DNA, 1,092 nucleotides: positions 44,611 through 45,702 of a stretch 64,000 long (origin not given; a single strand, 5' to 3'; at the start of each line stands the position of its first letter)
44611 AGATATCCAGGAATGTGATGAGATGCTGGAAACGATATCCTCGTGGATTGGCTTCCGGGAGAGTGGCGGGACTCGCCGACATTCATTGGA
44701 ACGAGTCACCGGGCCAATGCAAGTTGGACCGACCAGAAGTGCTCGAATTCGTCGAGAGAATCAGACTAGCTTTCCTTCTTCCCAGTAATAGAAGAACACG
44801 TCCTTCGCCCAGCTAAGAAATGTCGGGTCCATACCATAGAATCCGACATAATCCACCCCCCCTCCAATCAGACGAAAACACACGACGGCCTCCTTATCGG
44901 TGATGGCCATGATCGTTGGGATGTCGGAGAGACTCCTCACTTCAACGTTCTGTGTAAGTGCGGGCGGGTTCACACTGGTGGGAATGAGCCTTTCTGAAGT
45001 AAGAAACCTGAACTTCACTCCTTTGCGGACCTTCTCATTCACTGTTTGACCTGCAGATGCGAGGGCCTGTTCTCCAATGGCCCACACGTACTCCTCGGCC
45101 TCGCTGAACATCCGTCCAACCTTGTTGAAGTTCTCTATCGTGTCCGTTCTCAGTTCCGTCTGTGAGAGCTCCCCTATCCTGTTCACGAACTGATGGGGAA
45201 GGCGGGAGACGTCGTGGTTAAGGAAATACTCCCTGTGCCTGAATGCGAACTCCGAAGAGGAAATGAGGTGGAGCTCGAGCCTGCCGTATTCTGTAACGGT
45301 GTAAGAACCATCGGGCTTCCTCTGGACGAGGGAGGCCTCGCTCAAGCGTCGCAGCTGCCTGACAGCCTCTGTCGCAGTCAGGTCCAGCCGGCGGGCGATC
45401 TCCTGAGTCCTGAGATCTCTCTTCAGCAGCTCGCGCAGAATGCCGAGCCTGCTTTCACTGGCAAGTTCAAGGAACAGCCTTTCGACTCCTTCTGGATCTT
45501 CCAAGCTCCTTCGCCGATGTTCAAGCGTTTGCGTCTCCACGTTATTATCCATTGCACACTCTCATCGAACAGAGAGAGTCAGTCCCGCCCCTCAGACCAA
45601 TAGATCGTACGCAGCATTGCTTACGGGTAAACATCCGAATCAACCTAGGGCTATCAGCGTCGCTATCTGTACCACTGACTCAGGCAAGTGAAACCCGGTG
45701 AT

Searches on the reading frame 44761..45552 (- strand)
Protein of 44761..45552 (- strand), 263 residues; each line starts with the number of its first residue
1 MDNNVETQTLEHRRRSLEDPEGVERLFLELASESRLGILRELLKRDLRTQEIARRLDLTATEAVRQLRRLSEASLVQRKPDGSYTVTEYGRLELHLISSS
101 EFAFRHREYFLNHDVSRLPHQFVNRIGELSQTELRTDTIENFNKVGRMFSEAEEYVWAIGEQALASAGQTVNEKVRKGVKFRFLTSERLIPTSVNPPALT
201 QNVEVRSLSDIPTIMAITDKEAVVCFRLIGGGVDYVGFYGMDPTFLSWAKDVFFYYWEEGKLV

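Call 81: search_protein_families(library=pfam, proteins=[window:44761-45552:-], max_evalue=0.001)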
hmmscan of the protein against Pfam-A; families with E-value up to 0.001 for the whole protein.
window:44761-45552:- (263 aa): 5 families
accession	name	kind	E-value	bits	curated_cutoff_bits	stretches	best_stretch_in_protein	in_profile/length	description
PF25213.1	HVO_A0261_N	-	7e-08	32.7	35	1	30-92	8-69/86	HVO_A0261 N-terminal domain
PF08350.17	FilR1_middle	-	3.6e-05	24.3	27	1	200-259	69-128/128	Methanogenesis regulatory protein FilR1, middle domain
PF12840.13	HTH_20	-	4.5e-05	23.8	27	1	30-76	1-48/51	Helix-turn-helix domain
PF12802.13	MarR_2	-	7.7e-05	23.2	27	1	36-82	8-56/61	MarR family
PF01022.26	HTH_5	-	0.00029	21.1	22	1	33-77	2-46/47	Bacterial regulatory protein, arsR family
